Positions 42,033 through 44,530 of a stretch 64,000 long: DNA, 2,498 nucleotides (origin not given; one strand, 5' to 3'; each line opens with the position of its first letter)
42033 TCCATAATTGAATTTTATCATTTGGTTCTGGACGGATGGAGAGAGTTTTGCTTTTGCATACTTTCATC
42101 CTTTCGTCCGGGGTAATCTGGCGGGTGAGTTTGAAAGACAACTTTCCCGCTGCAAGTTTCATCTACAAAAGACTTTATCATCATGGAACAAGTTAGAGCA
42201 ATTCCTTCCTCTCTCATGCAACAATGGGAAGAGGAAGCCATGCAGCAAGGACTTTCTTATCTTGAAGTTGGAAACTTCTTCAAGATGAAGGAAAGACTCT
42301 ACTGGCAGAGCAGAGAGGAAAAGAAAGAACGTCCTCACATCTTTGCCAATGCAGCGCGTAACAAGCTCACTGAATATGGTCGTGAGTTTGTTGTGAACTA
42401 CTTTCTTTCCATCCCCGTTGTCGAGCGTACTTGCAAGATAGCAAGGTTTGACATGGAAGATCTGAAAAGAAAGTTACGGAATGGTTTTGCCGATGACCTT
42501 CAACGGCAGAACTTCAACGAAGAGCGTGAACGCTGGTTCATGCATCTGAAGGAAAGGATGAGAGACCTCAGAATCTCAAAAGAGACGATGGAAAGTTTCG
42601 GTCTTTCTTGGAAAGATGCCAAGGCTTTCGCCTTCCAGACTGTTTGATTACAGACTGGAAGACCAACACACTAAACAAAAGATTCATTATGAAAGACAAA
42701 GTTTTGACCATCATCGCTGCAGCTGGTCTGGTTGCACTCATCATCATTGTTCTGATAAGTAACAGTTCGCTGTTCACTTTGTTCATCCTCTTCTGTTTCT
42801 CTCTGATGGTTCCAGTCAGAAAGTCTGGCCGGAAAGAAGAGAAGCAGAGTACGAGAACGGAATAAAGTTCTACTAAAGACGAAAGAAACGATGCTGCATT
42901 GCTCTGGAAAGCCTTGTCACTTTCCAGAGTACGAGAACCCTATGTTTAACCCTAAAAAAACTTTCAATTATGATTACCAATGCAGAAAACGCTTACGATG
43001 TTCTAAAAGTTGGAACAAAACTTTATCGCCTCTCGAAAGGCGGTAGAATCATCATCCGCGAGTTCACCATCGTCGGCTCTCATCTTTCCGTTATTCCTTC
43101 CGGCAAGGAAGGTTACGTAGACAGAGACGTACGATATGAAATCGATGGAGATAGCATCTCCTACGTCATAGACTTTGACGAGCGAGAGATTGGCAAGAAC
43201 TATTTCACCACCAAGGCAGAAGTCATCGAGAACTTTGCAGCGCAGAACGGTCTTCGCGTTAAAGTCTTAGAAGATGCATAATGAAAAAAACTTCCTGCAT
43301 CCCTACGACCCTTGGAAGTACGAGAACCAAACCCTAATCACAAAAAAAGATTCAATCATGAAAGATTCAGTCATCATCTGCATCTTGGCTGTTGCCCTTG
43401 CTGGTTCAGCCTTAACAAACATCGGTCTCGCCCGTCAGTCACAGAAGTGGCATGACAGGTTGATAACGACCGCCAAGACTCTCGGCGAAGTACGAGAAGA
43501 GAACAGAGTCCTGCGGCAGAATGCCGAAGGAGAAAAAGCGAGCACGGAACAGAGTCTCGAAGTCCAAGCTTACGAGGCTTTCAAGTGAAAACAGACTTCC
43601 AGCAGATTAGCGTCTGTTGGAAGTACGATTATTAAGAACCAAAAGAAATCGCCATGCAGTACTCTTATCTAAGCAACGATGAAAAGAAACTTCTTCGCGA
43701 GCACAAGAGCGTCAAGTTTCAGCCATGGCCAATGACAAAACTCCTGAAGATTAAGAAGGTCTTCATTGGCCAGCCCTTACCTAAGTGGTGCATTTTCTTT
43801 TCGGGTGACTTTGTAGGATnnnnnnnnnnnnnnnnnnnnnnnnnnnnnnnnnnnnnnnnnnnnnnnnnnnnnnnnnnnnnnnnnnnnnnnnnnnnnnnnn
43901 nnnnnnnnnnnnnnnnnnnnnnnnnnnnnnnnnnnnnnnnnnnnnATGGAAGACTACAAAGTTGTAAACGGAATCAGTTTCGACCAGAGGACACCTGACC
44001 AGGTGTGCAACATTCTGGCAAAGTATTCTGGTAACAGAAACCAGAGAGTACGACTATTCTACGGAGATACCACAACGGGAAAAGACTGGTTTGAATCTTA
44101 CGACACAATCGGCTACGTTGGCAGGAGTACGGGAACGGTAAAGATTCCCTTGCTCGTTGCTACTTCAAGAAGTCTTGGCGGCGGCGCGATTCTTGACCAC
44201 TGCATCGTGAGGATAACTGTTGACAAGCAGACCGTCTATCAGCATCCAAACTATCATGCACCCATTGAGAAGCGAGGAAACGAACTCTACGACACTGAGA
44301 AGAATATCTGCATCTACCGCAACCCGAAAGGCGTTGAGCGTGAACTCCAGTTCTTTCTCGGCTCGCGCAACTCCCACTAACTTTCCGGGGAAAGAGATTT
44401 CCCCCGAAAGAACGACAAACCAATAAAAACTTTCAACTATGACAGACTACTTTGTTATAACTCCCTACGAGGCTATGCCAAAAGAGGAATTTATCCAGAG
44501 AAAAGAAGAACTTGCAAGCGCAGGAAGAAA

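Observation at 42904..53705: Family of covarying intergenic hairpins ending in GGAAG-TACGA between the small early genes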

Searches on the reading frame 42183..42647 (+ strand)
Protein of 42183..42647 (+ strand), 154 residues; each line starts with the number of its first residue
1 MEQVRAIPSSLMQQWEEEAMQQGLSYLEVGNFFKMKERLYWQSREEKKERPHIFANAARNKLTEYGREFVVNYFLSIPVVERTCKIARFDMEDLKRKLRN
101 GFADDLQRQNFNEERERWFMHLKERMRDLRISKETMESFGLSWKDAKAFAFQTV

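Call 24: search_protein_families(library=pfam, proteins=[window:42183-42647:+], max_evalue=0.01)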
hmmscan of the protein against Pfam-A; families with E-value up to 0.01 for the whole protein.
window:42183-42647:+ (154 aa): 0 families

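Call 27: find_related_loci(query=window:42183-42647:+, collection=viral_contigs, flank=10000)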
Query window:42183-42647:+ (154 aa) in viral_contigs; peptide patterns used: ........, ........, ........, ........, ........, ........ (x = any residue, [..] = any of these).
35 stretches matched a pattern, but none encodes a relative of the query by tblastn (E <= 1e-3).

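Call 53: search_protein_families(library=phrogs, proteins=[window:42183-42647:+], max_evalue=0.01)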
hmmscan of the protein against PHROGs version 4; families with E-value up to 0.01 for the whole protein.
window:42183-42647:+ (154 aa): 0 families

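Call 57: search_protein_families(library=ncbifam, proteins=[window:42183-42647:+], max_evalue=0.01)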
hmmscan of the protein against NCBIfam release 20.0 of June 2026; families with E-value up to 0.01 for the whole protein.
window:42183-42647:+ (154 aa): 0 families

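Call 59: find_homologous_proteins(query=window:42183-42647:+, max_evalue=0.001)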
Query window:42183-42647:+ (154 aa): 102 proteins with E <= 0.001 among 118 candidates.
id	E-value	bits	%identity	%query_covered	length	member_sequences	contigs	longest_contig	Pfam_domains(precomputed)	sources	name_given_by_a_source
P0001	1.5e-96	338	100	100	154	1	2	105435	-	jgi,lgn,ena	-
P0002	1.3e-68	247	73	100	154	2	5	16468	-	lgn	-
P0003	2.7e-67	243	71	100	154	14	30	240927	-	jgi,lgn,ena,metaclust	metaclust:\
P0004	1.8e-65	237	69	100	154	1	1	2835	-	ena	-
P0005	1.3e-64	234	68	97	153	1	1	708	-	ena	-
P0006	2.9e-63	230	68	96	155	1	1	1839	-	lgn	-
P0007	5.3e-63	229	66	99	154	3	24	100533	-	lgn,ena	-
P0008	1.7e-62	227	66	100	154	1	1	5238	-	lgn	-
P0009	4.5e-62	226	65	100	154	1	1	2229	-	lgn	-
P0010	6.1e-62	226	67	97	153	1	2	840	-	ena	-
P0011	7.8e-61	222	64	100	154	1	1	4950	-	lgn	-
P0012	2.0e-60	221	63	100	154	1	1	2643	-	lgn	-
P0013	2.5e-60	220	64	100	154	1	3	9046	-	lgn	-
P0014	3.3e-60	220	64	100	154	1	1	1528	-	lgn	-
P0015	4.1e-60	220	63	100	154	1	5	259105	-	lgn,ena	-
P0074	3.4e-50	188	56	100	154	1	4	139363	-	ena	-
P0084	1.6e-45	172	49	100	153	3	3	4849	-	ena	-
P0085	6.3e-44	167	51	96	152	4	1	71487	-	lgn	-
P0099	2.7e-34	136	60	67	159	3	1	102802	-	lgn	-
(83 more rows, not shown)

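Call 62: find_encoding_contigs(protein=P0084, flank=10000, max_places=3)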
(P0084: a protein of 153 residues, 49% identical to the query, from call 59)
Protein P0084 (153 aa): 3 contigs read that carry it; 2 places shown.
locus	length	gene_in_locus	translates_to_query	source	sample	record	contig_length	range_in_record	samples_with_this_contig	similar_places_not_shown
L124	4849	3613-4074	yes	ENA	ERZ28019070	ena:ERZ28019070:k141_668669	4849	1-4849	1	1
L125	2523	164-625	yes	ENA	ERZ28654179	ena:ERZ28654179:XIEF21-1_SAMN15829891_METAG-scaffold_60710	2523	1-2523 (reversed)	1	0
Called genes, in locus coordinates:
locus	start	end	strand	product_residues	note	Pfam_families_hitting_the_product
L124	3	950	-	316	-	?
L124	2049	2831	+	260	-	-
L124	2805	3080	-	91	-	-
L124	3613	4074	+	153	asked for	-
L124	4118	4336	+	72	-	-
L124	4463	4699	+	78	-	-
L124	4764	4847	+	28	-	?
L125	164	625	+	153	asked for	-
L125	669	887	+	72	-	-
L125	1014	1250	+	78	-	-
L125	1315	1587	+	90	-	-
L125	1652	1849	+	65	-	-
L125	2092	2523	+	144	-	?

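Call 63: find_encoding_contigs(protein=P0085, flank=10000, max_places=2)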
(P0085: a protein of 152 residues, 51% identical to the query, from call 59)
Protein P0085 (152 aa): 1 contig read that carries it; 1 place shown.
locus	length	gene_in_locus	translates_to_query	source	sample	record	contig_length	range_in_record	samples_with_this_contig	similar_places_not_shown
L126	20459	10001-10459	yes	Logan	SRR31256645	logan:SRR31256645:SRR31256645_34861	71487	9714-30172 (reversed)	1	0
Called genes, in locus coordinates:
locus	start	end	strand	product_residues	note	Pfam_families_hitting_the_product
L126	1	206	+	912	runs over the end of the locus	PF03237:Terminase_6N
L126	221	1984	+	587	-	PF05133:SPP1_portal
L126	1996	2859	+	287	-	-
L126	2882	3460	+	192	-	-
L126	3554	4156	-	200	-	-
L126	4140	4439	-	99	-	-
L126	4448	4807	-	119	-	-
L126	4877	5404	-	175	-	PF08645:PNK3P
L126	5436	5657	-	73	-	-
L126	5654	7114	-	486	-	PF08706:D5_N (weak), PF19263:DUF5906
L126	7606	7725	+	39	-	-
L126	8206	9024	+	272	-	-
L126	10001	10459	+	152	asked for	-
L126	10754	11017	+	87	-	-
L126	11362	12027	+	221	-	-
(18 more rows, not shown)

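Call 64: find_encoding_contigs(protein=P0074, flank=10000, max_places=2)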
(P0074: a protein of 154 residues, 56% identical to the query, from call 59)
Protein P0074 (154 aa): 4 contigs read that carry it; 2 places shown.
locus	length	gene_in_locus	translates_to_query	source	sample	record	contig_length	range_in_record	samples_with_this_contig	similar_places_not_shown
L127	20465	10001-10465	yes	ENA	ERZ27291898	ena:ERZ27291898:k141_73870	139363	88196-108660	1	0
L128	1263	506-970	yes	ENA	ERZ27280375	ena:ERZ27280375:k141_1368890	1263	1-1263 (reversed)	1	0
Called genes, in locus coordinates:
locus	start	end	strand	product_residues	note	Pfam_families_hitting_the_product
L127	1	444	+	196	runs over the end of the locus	-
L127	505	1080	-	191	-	-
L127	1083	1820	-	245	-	-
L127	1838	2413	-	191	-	-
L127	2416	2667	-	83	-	-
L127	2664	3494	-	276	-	PF01145:Band_7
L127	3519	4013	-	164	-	PF11195:Tad2-like, PF21825:Sequestin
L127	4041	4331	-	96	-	-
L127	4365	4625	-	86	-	-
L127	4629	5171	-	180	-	PF08645:PNK3P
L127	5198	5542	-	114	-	-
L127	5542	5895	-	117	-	PF00583:Acetyltransf_1, PF13508:Acetyltransf_7, PF13673:Acetyltransf_10 (weak)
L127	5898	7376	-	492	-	PF08706:D5_N (weak), PF19263:DUF5906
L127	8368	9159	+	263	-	-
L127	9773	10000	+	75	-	-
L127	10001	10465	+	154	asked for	-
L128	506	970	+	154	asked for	-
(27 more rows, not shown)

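Call 65: find_encoding_contigs(protein=P0099, flank=10000, max_places=2)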
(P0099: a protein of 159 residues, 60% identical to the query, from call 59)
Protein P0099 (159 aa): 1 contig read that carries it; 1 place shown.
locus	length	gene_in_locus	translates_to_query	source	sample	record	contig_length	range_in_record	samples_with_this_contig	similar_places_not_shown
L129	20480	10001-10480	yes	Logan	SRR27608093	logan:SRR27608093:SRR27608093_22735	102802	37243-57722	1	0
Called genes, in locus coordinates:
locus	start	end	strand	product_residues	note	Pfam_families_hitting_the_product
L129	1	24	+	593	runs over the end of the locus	PF05133:SPP1_portal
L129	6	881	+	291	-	-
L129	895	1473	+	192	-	-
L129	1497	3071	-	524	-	PF01697:Glyco_transf_92 (weak)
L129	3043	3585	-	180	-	-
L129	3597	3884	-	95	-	-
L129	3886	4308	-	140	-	-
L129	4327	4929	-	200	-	-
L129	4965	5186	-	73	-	-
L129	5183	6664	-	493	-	PF19263:DUF5906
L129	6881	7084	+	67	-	-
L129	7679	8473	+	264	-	-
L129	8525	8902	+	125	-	PF10263:SprT-like (weak)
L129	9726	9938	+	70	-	-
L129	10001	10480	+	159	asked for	-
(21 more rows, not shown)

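Call 67: predict_structure(alignment_id=A3)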
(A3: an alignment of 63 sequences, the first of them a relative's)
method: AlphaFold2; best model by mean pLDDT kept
length: 154 residues; sequences in the alignment: 63
mean_pLDDT: 90.4   pTM: 0.59
mean pLDDT of the five models: 90.4, 89.8, 89.5, 89.0, 87.7
residues with pLDDT >= 90: 111; 70-90: 33; 50-70: 7; < 50: 3
segments of 3 or more residues with pLDDT < 50: 1-3
pLDDT, mean of each block of 10 residues (from residue 1): 69 92 87 91 72 86 91 94 96 96 96 97 97 96 96 89
secondary structure, 60 per line:
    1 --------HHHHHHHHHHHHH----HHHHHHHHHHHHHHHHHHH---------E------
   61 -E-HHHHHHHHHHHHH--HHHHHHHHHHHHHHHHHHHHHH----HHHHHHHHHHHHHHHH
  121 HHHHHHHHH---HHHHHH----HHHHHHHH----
elements in order: H9-21 H26-44 H64-76 H79-100 H105-129 H133-138 H143-150

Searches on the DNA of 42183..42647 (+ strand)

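Call 66: search_with_rna_model(model_id=R1, sources=[L124, L125, L126, L127, L128, L129], max_evalue=1)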
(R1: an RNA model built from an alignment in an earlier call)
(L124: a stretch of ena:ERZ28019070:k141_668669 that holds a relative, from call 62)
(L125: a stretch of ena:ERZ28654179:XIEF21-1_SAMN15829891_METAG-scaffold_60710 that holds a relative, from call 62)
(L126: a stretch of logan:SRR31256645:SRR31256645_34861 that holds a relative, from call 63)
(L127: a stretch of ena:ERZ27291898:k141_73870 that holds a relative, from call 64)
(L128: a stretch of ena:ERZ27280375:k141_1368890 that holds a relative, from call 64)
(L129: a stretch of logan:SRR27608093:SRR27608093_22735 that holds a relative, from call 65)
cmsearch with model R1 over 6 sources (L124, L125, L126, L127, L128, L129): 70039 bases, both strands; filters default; matches with E-value up to 1: 48.
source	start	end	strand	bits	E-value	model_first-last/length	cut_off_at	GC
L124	4403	4444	+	50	1.9e-10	1-42/42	no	0.31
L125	954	995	+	50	1.9e-10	1-42/42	no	0.31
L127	14114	14155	+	44.4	5e-09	1-42/42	no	0.45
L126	15430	15471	+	44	6.3e-09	1-42/42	no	0.45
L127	12759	12800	+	43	1.2e-08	1-42/42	no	0.4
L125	1591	1632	+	42.8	1.3e-08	1-42/42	no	0.4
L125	2025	2066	+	42.7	1.3e-08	1-42/42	no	0.38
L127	12018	12059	+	42.6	1.4e-08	1-42/42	no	0.43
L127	11176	11217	+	42.6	1.5e-08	1-42/42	no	0.36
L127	11582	11623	+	41.4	2.9e-08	1-42/42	no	0.31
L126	11024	11066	+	41.2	3.3e-08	1-42/42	no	0.37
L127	11384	11425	+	40.4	5.3e-08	1-42/42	no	0.36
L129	11091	11133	+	37.2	3.5e-07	1-42/42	no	0.33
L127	20145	20186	+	37.2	3.6e-07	1-42/42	no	0.31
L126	10685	10727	+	36.5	5.3e-07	1-42/42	no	0.42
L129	12372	12414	+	35.2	1.1e-06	1-42/42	no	0.35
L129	13100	13142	+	34.9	1.3e-06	1-42/42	no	0.4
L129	18485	18527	+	34.8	1.4e-06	1-42/42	no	0.44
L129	10816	10858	+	34.4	1.8e-06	1-42/42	no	0.35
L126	13291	13332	+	32.6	5.2e-06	1-42/42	no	0.36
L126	12035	12076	+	31.2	1.2e-05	1-42/42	no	0.45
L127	10901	10942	+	30.6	1.6e-05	1-42/42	no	0.45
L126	11298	11340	+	30.5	1.7e-05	1-42/42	no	0.51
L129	13829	13871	+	30.2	2.2e-05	1-42/42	no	0.44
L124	4706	4748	+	29.4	3.3e-05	1-42/42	no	0.33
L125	1257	1299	+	29.4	3.3e-05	1-42/42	no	0.33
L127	11816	11858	+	29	4.2e-05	1-42/42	no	0.37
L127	10738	10779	+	28.1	7e-05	1-42/42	no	0.48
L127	13059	13100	+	25.5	0.00034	1-42/42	no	0.43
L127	16253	16293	+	25.2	0.00041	1-42/42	no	0.44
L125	1827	1869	+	24.4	0.00065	1-42/42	no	0.4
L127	18272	18314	+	23.8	0.00089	1-42/42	no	0.44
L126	10647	10678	+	23.6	0.001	1-42/42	no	0.47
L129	10649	10676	+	23.3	0.0012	1-42/42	no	0.39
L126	11234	11276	+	18.2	0.024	1-42/42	no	0.47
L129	12948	12986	+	17.6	0.035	1-42/42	no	0.33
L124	4062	4103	+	16.9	0.051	1-42/42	no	0.4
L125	613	654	+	16.9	0.051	1-42/42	no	0.4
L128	1229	1263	+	15.8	0.097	1-35/42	3'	0.57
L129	15886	15955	+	15.7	0.1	1-42/42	no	0.44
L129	10765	10804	+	14.7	0.19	1-42/42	no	0.2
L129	17464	17485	+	14.6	0.2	1-42/42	no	0.32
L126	10760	10824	+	14.6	0.2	1-42/42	no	0.35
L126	14943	14970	+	13.8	0.31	1-42/42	no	0.32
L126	10557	10614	+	12.7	0.6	1-42/42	no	0.36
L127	15374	15416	+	12.2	0.83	1-42/42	no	0.42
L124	4406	4436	-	12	0.91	5-35/42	no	0.35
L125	957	987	-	12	0.91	5-35/42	no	0.35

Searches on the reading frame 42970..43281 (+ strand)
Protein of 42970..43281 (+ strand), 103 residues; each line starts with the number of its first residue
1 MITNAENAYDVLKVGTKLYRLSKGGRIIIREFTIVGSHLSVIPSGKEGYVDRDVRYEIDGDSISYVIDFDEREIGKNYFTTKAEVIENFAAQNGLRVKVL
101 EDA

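Call 24: search_protein_families(library=pfam, proteins=[window:42970-43281:+], max_evalue=0.01)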
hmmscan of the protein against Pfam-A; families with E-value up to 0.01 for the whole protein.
window:42970-43281:+ (103 aa): 0 families

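Call 53: search_protein_families(library=phrogs, proteins=[window:42970-43281:+], max_evalue=0.01)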
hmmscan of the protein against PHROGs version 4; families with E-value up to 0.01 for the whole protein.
window:42970-43281:+ (103 aa): 0 families

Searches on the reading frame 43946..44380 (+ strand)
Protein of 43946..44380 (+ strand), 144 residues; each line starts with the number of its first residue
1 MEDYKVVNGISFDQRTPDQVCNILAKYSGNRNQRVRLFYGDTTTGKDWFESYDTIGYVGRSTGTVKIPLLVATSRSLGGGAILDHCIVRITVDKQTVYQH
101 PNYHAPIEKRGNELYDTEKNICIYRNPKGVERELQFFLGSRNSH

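Call 24: search_protein_families(library=pfam, proteins=[window:43946-44380:+], max_evalue=0.01)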
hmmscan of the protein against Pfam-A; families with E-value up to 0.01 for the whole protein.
window:43946-44380:+ (144 aa): 0 families

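Call 53: search_protein_families(library=phrogs, proteins=[window:43946-44380:+], max_evalue=0.01)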
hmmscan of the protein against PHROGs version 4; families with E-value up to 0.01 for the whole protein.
window:43946-44380:+ (144 aa): 2 families
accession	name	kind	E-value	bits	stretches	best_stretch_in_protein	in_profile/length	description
phrog_17487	-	unknown function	5.3e-24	86.1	1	12-104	4-97/147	-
phrog_6769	-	unknown function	6.9e-06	27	1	30-107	14-88/132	-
